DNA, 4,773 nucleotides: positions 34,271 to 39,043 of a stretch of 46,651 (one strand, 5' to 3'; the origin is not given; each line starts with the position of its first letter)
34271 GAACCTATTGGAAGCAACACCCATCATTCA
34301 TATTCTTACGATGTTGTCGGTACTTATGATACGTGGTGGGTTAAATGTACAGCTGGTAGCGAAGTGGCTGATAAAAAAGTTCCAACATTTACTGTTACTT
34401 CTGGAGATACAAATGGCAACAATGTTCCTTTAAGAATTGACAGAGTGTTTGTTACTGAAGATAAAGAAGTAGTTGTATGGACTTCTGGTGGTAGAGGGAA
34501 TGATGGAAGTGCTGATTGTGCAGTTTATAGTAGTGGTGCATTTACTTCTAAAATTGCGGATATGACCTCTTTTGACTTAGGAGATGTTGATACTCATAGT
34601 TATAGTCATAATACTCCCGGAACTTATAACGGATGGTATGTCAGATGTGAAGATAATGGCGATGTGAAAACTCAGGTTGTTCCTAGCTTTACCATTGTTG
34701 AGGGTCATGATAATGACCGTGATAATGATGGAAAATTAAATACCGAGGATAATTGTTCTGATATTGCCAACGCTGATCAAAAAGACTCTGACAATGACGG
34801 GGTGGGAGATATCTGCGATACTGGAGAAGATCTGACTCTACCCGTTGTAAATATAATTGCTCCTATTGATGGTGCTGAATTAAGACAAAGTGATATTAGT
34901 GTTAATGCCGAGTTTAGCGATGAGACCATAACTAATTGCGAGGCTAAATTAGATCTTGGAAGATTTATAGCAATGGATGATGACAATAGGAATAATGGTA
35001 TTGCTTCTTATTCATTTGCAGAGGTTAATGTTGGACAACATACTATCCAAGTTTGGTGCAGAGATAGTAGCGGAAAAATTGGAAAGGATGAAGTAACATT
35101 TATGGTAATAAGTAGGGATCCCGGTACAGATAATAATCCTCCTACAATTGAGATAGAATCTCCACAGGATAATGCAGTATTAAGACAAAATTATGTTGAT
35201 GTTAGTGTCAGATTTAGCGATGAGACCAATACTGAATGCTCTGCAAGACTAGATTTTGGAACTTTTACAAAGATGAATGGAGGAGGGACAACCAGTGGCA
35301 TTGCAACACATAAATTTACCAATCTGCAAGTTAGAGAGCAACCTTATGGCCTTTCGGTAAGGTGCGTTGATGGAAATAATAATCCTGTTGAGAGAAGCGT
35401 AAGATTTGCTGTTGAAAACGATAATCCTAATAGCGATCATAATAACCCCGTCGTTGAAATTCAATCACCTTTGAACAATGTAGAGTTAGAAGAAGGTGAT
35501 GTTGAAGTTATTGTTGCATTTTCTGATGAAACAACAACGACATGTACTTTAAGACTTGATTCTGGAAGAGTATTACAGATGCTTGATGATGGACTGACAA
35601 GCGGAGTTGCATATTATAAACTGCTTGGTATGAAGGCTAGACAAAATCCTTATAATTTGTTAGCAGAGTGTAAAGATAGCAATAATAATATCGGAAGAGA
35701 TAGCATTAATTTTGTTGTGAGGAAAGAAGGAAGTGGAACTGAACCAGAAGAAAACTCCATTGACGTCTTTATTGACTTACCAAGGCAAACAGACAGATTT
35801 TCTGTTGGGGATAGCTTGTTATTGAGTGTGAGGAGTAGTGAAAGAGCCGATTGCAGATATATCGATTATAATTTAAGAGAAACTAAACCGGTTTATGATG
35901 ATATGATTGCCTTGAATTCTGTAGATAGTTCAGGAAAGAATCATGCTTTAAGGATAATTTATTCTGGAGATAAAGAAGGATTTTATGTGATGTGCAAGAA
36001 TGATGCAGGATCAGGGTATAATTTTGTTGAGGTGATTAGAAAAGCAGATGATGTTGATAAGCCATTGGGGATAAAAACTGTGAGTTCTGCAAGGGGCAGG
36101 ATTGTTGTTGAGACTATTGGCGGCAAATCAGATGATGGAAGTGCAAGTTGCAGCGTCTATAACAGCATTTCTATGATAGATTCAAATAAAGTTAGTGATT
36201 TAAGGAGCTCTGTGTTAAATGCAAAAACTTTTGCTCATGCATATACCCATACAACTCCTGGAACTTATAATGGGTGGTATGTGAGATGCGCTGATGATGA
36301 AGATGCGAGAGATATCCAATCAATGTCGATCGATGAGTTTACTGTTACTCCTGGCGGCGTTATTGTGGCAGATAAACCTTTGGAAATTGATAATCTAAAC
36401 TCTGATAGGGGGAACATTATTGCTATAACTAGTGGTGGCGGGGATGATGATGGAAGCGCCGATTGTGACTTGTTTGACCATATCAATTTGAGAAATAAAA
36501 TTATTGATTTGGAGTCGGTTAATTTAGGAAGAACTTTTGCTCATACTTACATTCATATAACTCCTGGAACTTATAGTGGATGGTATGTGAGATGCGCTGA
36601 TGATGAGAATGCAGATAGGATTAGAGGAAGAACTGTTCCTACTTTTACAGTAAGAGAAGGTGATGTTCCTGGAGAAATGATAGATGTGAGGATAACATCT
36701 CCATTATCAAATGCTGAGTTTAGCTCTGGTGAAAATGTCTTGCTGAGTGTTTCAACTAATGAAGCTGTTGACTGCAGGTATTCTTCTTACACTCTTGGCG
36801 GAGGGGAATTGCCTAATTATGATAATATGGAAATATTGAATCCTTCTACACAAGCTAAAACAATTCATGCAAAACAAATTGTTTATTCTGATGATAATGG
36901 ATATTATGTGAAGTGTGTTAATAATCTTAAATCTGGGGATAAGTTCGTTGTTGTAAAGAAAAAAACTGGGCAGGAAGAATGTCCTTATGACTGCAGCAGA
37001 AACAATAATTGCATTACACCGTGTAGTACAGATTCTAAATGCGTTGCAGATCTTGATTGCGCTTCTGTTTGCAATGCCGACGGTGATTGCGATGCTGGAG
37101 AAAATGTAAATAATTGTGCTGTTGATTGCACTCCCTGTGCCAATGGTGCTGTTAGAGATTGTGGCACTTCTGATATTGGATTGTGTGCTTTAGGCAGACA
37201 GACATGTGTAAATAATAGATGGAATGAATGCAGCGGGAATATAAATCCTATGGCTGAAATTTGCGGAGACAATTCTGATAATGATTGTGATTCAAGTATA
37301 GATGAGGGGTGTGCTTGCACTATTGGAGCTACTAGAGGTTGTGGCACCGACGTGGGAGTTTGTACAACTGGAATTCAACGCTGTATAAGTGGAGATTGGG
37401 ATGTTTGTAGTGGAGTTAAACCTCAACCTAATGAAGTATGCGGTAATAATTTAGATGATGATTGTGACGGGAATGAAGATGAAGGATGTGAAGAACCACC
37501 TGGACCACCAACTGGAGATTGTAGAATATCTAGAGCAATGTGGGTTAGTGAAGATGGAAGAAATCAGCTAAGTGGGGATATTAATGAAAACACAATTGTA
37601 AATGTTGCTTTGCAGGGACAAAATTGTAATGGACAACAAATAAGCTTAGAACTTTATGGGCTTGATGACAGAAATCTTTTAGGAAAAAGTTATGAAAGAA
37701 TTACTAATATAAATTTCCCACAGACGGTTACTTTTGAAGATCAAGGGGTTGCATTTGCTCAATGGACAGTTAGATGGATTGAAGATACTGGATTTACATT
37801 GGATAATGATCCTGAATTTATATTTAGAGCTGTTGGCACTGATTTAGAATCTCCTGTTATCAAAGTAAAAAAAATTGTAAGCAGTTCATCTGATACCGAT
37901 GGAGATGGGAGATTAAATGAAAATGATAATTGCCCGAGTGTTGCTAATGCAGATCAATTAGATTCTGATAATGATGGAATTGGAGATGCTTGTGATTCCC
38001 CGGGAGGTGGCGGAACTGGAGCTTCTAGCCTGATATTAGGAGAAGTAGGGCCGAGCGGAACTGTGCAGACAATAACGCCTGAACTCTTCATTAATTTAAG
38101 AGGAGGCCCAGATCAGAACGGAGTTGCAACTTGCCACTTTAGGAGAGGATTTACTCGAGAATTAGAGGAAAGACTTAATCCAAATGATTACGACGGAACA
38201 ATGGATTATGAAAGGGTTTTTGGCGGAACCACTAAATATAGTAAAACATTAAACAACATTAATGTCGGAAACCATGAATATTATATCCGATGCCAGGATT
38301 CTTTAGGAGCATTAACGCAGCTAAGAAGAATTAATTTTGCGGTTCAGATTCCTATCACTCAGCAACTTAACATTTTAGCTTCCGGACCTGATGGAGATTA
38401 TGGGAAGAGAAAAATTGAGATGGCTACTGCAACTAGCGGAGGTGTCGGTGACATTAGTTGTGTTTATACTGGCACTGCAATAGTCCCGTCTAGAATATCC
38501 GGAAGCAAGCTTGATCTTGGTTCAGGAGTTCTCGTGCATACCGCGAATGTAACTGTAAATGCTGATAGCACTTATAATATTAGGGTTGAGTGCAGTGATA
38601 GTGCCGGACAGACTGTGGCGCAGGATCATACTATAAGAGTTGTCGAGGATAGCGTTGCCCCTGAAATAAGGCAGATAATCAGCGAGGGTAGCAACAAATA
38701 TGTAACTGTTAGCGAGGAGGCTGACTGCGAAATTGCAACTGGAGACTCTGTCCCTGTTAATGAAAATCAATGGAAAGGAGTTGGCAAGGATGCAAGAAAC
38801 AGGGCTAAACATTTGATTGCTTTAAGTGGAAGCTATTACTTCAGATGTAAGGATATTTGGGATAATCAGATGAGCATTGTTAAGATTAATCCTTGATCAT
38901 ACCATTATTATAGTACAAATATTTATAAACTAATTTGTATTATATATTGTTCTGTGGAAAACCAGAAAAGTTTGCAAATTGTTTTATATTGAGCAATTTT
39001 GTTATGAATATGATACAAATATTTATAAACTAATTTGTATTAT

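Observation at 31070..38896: Mosaic architecture of the 2608-aa giant protein, including eukaryote-like thrombospondin type 3 repeats and Cys-rich DNDCD repeats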

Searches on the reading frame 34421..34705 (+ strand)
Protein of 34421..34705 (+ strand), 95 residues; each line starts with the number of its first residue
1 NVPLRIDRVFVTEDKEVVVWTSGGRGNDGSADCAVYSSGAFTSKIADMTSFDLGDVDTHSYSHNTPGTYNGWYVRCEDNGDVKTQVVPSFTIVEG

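Call 25: search_protein_families(library=pfam, proteins=[window:34421-34705:+], max_evalue=1)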
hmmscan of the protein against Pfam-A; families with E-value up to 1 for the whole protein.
window:34421-34705:+ (95 aa): 0 families

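Call 37: search_solved_structures(query=A1, max_evalue=10)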
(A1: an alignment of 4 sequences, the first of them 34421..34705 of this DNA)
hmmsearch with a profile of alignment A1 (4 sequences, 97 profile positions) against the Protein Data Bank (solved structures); distinct sequences matched with E-value up to 10: 0.

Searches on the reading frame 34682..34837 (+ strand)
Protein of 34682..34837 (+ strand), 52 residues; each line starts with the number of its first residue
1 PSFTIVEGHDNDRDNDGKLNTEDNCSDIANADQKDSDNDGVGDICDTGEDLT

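Call 24: search_protein_families(library=pfam, proteins=[window:34682-34837:+], max_evalue=1)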
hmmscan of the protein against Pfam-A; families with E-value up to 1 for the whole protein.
window:34682-34837:+ (52 aa): 1 family
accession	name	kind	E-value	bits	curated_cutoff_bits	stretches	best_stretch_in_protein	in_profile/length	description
PF02412.23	TSP_3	-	1.4e-07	31.5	25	2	10-33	13-36/36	Thrombospondin type 3 repeat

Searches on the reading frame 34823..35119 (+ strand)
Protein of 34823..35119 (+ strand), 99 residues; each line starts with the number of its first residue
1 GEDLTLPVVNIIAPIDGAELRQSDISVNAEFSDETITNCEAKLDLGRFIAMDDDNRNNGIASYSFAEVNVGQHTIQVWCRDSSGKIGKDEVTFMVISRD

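Call 25: search_protein_families(library=pfam, proteins=[window:34823-35119:+], max_evalue=1)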
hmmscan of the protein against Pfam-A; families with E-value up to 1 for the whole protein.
window:34823-35119:+ (99 aa): 2 families
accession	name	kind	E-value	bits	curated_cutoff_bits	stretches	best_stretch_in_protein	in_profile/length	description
PF17957.7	Big_7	-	2e-06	28.8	24.1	1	7-77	1-70/70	Bacterial Ig domain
PF07495.19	Y_Y_Y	-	0.052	13.9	26.6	1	56-90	26-57/65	Y_Y_Y domain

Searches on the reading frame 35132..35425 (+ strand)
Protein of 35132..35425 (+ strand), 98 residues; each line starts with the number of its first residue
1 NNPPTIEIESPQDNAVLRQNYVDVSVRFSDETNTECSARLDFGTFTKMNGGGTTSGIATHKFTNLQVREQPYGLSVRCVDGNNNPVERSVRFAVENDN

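Call 25: search_protein_families(library=pfam, proteins=[window:35132-35425:+], max_evalue=1)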
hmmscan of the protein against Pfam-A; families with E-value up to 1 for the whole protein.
window:35132-35425:+ (98 aa): 2 families
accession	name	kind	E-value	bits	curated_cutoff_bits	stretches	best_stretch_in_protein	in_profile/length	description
PF17957.7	Big_7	-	0.013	16.6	24.1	1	4-31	1-29/70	Bacterial Ig domain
PF04234.18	CopC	-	0.039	15.4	23.3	1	9-94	7-92/92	CopC domain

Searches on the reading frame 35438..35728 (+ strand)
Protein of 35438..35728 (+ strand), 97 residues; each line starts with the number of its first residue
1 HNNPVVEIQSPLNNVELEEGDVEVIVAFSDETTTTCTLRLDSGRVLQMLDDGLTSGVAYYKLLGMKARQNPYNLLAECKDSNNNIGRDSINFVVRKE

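Call 25: search_protein_families(library=pfam, proteins=[window:35438-35728:+], max_evalue=1)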
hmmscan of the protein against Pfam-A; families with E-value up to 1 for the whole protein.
window:35438-35728:+ (97 aa): 1 family
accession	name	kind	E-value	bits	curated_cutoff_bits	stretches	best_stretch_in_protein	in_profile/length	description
PF17957.7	Big_7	-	0.02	16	24.1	1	4-35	1-34/70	Bacterial Ig domain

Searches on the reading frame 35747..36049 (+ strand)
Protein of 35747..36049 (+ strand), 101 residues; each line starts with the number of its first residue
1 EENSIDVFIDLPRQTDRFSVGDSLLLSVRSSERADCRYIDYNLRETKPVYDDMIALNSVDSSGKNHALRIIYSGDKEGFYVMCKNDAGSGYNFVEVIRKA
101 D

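Call 25: search_protein_families(library=pfam, proteins=[window:35747-36049:+], max_evalue=1)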
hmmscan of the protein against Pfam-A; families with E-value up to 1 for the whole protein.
window:35747-36049:+ (101 aa): 0 families

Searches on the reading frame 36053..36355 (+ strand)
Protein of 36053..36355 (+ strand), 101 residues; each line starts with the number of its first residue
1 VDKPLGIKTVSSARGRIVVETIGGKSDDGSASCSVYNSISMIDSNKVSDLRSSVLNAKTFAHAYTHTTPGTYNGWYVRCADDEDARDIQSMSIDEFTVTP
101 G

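Call 25: search_protein_families(library=pfam, proteins=[window:36053-36355:+], max_evalue=1)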
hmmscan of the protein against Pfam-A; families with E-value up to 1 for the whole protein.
window:36053-36355:+ (101 aa): 1 family
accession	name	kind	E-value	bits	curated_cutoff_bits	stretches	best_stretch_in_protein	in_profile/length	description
PF06952.16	PsiA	-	0.058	13.1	25.3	1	65-89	156-180/237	PsiA protein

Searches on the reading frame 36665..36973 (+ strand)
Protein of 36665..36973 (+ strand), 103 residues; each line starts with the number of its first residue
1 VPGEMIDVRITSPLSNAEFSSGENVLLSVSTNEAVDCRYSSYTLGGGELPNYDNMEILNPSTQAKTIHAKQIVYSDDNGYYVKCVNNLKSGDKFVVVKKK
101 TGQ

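Call 25: search_protein_families(library=pfam, proteins=[window:36665-36973:+], max_evalue=1)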
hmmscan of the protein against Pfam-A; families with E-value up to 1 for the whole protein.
window:36665-36973:+ (103 aa): 2 families
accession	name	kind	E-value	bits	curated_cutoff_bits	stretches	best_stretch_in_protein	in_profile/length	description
PF17957.7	Big_7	-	0.011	16.8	24.1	1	8-34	3-29/70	Bacterial Ig domain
PF08530.16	PepX_C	-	0.082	13.2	22.5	1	2-33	149-180/217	X-Pro dipeptidyl-peptidase C-terminal non-catalytic domain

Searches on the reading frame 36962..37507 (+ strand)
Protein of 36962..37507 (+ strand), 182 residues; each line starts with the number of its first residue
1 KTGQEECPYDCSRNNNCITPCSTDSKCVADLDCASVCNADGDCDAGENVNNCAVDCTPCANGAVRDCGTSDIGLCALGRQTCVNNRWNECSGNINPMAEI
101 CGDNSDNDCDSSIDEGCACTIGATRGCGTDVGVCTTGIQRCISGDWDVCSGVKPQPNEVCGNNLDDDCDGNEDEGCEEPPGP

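Call 24: search_protein_families(library=pfam, proteins=[window:36962-37507:+], max_evalue=1)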
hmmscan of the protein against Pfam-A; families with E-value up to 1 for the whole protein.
window:36962-37507:+ (182 aa): 1 family
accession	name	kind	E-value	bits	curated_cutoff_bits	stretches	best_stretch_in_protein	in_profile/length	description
PF11617.13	Cu-binding_MopE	-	0.01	16.5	27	2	152-174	9-30/30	Putative metal-binding motif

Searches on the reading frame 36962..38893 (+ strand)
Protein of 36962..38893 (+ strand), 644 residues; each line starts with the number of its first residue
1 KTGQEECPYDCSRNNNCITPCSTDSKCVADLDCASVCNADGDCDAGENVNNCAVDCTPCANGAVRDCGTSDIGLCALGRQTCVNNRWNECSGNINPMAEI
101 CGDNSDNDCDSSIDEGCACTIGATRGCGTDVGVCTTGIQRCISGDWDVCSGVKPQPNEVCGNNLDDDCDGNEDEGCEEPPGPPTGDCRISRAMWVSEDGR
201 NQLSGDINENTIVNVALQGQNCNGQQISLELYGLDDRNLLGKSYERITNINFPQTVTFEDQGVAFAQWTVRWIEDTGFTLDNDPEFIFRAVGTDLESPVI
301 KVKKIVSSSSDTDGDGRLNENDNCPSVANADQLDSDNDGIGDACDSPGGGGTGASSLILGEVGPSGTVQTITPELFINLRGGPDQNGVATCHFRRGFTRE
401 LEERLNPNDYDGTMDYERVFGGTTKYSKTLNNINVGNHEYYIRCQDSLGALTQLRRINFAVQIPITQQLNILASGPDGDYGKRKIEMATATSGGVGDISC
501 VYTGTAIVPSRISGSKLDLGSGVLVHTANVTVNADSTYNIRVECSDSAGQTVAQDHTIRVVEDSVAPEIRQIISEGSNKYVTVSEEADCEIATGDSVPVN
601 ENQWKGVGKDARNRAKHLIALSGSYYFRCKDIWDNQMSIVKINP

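Call 89: predict_structure(alignment_id=A9)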
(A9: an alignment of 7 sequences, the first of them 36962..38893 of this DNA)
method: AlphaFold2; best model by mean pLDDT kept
length: 644 residues; sequences in the alignment: 7
mean_pLDDT: 60.4   pTM: 0.33
mean pLDDT of the five models: 60.4, 59.0, 58.4, 55.7, 51.9
residues with pLDDT >= 90: 57; 70-90: 284; 50-70: 54; < 50: 249
segments of 3 or more residues with pLDDT < 50: 1-179, 237-242, 276-281, 307-352, 510-521
pLDDT, mean of each block of 10 residues (from residue 1): 24 26 24 31 30 23 24 27 29 25 25 24 23 25 24 27 27 36 74 78 73 83 82 60 60 80 81 51 76 82 55 30 27 28 26 68 65 84 82 84 79 85 85 75 87 84 73 83 84 79 65 41 74 84 83 88 87 83 92 87 89 89 89 88 85
secondary structure, 60 per line:
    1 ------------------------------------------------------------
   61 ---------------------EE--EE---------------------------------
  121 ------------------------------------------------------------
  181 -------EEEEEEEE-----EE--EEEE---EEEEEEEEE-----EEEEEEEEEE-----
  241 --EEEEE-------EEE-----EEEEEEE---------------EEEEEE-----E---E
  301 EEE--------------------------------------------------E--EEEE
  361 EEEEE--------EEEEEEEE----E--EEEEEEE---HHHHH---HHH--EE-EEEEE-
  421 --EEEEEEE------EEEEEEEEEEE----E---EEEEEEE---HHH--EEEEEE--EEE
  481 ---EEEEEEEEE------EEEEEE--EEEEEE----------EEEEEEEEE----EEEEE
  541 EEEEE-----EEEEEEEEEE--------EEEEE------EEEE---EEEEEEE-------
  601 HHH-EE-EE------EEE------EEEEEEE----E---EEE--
elements in order: E188-195 E205-208 E212-220 E226-235 E243-247 E255-257 E263-269 E285-290 E300-303 E357-365 E374-381 E389-395 H399-403 E415-419 E423-429 E436-446 E455-461 E470-475 E478-480 E484-492 E499-504 E507-512 E523-531 E536-545 E551-560 E569-573 E580-583 E587-593 E616-618 E625-631 E640-642

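Call 92: fold_search(model_id=the predicted structure, library=pdb)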
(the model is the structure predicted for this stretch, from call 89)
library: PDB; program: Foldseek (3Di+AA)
matches with E <= 10: 1949; with E <= 0.001: 297
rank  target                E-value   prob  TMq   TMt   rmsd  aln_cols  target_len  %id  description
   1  9flw_A                4.7e-10  1.00  0.15  0.18  49.0       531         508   10  CryoEM structure of the fragment-6 (3571-4078) in the grappling hook protein A (GhpA) in the bacterium Aureispira sp.  (released 2024-10-16)
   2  7som_D                1.0e-09  1.00  0.21  0.10  33.4       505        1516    9  Ciliary C2 central pair apparatus isolated from Chlamydomonas reinhardtii (released 2022-04-13)
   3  5jpm_A                1.8e-09  1.00  0.17  0.17  17.3       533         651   10  Structure of the complex of human complement C4 with MASP-2 rebuilt using iMDFF (released 2016-08-10)
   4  9flp_A                3.0e-09  1.00  0.15  0.12  43.5       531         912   10  CryoEM structure of the neck (1403-2314) in the grappling hook protein A (GhpA) in the bacterium Aureispira sp. CCB-QB (released 2024-10-16)
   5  9qk2_F                3.4e-09  1.00  0.16  0.16  25.3       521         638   10  Structure of the Complement classical and lectin pathway C3 convertase in complex with substrate C3 (released 2025-12-24)
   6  4oia_B                7.0e-09  1.00  0.16  0.23  34.9       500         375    9  Crystal Structure of ICAM-5 D1-D4 ectodomain fragment, Space Group P4322 (released 2014-07-16)
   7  6grq_A                1.1e-08  1.00  0.13  0.15  26.4       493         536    9  Paired immunoglobulin-like receptor B (PirB) or Leukocyte immunoglobulin-like receptor subfamily B member 3 (LILRB3) f (released 2019-02-06)
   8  6za2_A                1.2e-08  1.00  0.14  0.09  17.6       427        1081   10  Crystal structure of dimeric latent PorU from Porphyromonas gingivalis (released 2021-09-29)
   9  7ptp_A                1.4e-08  1.00  0.23  0.21  25.7       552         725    9  In-situ structure of pentameric S-layer protein (released 2021-12-15)
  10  6za2_B                1.4e-08  1.00  0.14  0.10  17.8       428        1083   10  Crystal structure of dimeric latent PorU from Porphyromonas gingivalis (released 2021-09-29)
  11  9ijj_4J               2.0e-08  1.00  0.13  0.13  34.5       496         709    8  In situ structure of the central apparatus in mouse sperm axoneme. (released 2025-06-04)
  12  4oia_A                2.1e-08  1.00  0.16  0.25  35.1       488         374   10  Crystal Structure of ICAM-5 D1-D4 ectodomain fragment, Space Group P4322 (released 2014-07-16)
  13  7bj3                  2.8e-08  1.00  0.16  0.12  32.3       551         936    9  ScpA from Streptococcus pyogenes, S512A active site mutant (released 2021-05-12)
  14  9fly_A                2.9e-08  1.00  0.14  0.11  51.8       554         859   11  CryoEM structure of the base (4151-5009) in the grappling hook protein A (GhpA) in the bacterium Aureispira sp. CCB-QB (released 2024-10-16)
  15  7b2m_A                3.4e-08  1.00  0.17  0.17  18.3       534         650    9  Cryo-EM structure of complement C4b in complex with nanobody E3 (released 2022-03-02)
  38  8cka_A                1.8e-07  1.00  0.14  0.17  27.2       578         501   10  Deinococcus radidurans HPI S-layer (released 2023-04-19)
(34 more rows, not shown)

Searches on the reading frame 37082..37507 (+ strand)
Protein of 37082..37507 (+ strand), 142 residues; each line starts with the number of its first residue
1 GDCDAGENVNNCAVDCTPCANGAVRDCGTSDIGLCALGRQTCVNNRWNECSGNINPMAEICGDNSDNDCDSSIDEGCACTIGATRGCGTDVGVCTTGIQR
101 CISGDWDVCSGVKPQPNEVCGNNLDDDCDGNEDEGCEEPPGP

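Call 93: find_homologous_proteins(query=window:37082-37507:+, max_evalue=10)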
Query window:37082-37507:+ (142 aa): 13 proteins with E <= 10 among 19 candidates.
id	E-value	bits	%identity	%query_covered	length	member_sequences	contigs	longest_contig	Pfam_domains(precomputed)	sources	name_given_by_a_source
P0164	3.1e-25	107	45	80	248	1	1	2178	PF11617.14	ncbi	-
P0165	1.1e-13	69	56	56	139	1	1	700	PF11617.14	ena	-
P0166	1.5e-12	66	38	72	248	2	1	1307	PF11617.14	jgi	jgi:hypothetical protein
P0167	1.8e-12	66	52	44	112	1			PF11617.14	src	-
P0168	1.9e-12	65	42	82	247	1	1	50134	PF11617.14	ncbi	ncbi:MAG: putative metal-binding motif-containing protein [Polyangiales bacterium]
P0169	3.8e-12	64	49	54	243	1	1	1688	PF11617.14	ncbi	-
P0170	6.0e-12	64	39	87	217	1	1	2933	PF11617.14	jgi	jgi:hypothetical protein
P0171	8.7e-9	54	39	82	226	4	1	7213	-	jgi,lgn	-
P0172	1.3e-3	37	54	38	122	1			PF11617.14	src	-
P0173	2.7e-2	32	33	79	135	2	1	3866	PF11617.14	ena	-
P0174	3.1e-1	29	41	65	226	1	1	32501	PF11617.14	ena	-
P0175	5.9e-1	28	43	62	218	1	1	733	PF11617.14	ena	-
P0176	7.4e-1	28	35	70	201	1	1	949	PF11617.14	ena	-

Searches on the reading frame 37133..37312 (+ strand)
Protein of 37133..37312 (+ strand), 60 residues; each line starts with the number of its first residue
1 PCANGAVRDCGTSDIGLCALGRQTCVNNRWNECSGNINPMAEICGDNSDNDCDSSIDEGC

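Call 39: search_solved_structures(query=A3, max_evalue=10, show_alignments=2)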
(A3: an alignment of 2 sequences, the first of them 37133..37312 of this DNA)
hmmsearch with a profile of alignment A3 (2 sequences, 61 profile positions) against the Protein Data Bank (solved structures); distinct sequences matched with E-value up to 10: 0.
